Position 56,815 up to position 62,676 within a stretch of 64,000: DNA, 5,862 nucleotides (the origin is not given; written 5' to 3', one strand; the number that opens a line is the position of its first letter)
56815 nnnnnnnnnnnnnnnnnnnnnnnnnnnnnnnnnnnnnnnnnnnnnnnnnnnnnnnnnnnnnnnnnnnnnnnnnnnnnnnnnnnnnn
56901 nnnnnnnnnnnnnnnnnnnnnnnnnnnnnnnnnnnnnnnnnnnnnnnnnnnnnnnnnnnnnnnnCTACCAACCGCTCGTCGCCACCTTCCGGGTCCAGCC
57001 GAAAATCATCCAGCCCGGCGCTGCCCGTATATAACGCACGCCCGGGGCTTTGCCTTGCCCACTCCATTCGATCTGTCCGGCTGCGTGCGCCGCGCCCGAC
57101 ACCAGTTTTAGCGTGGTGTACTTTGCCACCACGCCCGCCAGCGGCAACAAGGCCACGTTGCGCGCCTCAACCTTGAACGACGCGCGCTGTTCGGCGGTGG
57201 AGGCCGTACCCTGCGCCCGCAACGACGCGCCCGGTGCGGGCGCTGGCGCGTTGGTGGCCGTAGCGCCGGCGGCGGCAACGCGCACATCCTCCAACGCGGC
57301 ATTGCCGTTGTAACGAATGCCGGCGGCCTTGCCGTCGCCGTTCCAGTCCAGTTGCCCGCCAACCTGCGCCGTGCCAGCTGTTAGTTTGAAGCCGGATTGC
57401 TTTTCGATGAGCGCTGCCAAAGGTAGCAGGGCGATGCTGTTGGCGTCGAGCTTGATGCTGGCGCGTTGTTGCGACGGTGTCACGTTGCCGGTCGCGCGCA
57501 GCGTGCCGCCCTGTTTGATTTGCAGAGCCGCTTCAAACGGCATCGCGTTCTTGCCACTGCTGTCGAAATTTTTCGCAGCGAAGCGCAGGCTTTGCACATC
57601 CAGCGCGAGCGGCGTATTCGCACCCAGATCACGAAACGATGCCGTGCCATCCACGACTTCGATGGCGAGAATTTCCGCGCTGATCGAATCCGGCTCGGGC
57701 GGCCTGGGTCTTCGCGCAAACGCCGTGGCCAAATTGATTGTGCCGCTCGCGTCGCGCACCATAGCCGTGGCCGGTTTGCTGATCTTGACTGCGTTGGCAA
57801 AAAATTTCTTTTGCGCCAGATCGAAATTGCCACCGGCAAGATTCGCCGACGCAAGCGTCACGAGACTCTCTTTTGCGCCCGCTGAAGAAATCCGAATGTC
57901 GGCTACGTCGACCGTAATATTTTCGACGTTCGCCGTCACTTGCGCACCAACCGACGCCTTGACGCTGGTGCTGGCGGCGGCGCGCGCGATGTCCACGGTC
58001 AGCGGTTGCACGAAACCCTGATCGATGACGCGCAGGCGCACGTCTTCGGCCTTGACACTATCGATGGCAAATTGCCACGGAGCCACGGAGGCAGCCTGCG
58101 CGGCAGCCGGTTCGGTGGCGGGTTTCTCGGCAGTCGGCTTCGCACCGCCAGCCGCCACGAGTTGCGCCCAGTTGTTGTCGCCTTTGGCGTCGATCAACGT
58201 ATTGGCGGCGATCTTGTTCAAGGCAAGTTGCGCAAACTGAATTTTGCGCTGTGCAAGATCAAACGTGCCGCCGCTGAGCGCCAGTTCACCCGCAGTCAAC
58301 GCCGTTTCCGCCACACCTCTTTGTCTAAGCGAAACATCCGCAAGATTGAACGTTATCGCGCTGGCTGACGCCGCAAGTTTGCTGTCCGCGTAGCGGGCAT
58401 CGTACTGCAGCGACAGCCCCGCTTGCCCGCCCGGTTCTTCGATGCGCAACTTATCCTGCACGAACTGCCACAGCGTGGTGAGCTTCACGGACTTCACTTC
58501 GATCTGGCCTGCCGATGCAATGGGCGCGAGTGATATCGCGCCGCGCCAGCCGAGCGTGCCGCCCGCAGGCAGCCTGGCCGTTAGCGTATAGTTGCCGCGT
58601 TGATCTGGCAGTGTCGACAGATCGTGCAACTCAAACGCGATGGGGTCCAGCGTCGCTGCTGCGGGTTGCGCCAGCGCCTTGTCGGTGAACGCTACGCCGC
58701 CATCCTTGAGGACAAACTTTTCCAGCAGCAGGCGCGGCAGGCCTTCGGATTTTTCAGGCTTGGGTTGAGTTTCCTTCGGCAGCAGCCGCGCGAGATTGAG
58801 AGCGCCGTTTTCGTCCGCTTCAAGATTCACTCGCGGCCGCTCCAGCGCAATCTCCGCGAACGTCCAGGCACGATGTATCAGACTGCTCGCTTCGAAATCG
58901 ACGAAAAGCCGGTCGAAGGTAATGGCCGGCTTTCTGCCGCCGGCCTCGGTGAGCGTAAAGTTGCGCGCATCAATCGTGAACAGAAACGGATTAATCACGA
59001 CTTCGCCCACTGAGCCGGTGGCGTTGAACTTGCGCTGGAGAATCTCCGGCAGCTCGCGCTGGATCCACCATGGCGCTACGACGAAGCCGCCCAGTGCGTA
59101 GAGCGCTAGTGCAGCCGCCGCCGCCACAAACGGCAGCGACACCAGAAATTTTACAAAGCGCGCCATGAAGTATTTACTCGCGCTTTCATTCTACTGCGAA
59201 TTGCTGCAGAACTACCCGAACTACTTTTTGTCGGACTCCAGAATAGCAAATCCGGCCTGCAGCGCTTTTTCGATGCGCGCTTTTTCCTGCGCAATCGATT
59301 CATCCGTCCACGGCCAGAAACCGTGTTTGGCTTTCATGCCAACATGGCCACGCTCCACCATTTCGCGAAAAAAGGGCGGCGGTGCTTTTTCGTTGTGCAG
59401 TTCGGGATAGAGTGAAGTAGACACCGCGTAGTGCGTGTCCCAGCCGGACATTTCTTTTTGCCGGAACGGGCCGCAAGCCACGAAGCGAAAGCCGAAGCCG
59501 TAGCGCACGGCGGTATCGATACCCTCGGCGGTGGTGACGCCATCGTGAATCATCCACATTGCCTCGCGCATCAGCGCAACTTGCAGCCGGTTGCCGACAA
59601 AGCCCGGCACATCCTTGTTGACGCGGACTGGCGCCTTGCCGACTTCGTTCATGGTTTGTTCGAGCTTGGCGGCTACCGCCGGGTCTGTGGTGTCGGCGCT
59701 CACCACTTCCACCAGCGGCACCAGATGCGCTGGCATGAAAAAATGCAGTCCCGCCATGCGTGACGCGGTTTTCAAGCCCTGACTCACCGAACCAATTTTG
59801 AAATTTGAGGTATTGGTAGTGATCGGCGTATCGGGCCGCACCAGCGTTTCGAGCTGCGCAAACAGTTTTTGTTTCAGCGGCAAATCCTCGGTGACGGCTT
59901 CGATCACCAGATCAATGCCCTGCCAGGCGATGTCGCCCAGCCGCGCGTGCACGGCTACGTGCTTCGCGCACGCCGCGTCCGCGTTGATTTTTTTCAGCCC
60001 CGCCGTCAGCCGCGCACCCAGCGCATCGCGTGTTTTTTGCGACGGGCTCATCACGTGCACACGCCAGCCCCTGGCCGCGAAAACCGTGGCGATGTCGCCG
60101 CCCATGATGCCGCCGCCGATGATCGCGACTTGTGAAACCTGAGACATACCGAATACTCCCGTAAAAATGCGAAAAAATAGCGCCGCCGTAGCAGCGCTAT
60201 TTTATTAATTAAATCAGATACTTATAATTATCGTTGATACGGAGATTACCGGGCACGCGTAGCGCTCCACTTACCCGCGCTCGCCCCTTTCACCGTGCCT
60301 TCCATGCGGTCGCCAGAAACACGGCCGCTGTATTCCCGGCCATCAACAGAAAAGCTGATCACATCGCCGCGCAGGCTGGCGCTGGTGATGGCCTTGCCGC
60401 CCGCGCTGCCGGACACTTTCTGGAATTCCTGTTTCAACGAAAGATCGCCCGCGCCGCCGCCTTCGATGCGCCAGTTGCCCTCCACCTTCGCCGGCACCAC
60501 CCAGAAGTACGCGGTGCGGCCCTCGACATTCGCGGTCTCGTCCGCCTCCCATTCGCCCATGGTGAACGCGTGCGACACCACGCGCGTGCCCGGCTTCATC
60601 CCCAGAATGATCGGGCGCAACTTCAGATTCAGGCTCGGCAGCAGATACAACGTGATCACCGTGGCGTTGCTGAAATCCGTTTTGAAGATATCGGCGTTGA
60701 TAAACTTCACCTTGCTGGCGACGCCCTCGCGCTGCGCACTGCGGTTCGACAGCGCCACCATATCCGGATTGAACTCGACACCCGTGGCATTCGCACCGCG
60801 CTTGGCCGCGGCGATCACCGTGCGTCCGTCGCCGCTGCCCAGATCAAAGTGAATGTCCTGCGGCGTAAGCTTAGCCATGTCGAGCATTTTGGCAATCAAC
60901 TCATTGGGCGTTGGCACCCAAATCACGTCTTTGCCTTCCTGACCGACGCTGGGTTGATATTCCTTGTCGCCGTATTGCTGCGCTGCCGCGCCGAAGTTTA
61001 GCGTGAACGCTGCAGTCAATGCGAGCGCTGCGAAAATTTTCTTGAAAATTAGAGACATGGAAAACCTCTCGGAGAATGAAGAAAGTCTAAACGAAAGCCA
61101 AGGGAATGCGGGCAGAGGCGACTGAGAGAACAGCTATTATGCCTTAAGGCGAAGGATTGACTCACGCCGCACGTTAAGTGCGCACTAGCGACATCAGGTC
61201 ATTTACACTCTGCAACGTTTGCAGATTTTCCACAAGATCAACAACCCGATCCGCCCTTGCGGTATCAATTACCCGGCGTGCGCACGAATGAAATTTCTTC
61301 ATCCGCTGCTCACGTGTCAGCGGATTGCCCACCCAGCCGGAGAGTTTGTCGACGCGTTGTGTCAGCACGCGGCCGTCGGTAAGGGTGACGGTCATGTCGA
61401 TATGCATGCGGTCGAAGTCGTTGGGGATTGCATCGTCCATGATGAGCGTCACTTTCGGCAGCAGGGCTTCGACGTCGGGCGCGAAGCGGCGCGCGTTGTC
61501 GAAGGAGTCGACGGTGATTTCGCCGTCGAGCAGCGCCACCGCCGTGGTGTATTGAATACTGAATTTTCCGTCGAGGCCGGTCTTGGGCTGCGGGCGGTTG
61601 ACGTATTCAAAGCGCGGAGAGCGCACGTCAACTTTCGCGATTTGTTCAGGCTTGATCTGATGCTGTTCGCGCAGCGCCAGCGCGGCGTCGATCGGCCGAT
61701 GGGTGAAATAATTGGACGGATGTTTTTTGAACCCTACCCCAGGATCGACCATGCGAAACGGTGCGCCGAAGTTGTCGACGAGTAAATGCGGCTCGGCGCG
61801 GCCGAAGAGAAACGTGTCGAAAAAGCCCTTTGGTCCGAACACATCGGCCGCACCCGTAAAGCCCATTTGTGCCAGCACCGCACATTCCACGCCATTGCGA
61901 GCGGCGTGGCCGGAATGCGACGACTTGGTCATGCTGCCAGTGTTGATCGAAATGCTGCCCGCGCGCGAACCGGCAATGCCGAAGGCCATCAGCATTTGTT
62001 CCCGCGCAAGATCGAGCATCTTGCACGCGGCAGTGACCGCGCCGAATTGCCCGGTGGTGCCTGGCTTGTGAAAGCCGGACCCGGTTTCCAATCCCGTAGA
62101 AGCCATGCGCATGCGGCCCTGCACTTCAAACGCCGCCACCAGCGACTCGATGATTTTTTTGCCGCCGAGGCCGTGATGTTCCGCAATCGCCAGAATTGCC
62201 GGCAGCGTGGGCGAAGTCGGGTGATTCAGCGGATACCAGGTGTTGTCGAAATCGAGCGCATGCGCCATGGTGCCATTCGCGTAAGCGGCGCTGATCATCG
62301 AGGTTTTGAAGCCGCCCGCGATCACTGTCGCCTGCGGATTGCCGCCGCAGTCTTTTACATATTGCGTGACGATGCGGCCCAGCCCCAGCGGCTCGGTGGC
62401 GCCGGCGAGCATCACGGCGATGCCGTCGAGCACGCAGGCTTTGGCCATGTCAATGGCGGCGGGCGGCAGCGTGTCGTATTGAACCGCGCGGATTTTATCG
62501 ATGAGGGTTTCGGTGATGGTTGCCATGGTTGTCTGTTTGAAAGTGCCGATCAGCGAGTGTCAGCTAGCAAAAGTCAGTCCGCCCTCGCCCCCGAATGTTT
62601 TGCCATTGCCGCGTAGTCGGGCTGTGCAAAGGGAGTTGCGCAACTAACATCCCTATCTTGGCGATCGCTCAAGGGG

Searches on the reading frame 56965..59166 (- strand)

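Call 25: search_protein_families(library=pfam, proteins=[window:56965-59166:-], max_evalue=0.00001)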
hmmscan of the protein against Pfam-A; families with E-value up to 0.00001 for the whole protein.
window:56965-59166:- (733 aa): 2 families
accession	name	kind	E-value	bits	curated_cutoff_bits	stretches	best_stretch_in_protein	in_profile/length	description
PF05359.17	DUF748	-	2.1e-114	384.1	50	1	14-632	19-591/1037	Domain of Unknown Function (DUF748)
PF05170.20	AsmA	-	6.4e-11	42.2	29.8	0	271-665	64-334/607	AsmA family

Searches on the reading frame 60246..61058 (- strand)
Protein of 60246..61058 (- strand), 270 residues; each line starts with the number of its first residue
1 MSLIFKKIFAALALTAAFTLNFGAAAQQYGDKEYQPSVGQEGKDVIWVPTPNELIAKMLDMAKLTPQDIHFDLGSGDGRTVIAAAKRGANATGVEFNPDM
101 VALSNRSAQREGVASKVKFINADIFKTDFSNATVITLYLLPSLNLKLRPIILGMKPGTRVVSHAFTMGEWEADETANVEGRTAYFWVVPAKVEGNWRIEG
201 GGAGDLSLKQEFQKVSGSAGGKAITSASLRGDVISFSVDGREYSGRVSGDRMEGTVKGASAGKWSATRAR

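Call 25: search_protein_families(library=pfam, proteins=[window:60246-61058:-], max_evalue=0.00001)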
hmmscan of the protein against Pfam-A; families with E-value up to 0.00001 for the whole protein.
window:60246-61058:- (270 aa): 4 families
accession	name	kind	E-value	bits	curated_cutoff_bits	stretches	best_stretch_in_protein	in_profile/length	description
PF13649.12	Methyltransf_25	-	2.1e-09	38.4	27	1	72-134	3-65/97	Methyltransferase domain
PF13847.12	Methyltransf_31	-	1.4e-08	35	27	1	71-170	8-122/145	Methyltransferase domain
PF08123.19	DOT1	-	2.3e-08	34.3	23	1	52-163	28-157/205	Histone methylation protein DOT1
PF08241.18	Methyltransf_11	-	9.5e-08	33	21.2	1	72-133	2-60/95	Methyltransferase domain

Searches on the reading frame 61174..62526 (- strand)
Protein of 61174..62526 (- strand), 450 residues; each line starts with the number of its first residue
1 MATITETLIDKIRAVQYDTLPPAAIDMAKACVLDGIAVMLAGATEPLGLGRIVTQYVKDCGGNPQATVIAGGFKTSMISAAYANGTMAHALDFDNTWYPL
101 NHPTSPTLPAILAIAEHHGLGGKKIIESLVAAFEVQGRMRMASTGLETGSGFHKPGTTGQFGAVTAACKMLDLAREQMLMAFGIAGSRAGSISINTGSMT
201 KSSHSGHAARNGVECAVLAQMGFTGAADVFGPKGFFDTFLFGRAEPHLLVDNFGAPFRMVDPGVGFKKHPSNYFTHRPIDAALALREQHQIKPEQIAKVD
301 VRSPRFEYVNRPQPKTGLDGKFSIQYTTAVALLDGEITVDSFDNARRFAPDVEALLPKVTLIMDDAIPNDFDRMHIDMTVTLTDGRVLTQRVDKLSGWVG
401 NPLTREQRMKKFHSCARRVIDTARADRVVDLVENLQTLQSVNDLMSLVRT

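Call 25: search_protein_families(library=pfam, proteins=[window:61174-62526:-], max_evalue=0.00001)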
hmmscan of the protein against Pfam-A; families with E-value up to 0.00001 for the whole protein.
window:61174-62526:- (450 aa): 2 families
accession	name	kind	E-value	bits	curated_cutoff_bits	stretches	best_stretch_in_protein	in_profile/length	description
PF03972.19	MmgE_PrpD_N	-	9.3e-61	205.6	32.1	1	7-242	2-238/244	MmgE/PrpD N-terminal domain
PF19305.4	MmgE_PrpD_C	-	1.6e-39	136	32.1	1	269-435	1-171/173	MmgE/PrpD C-terminal domain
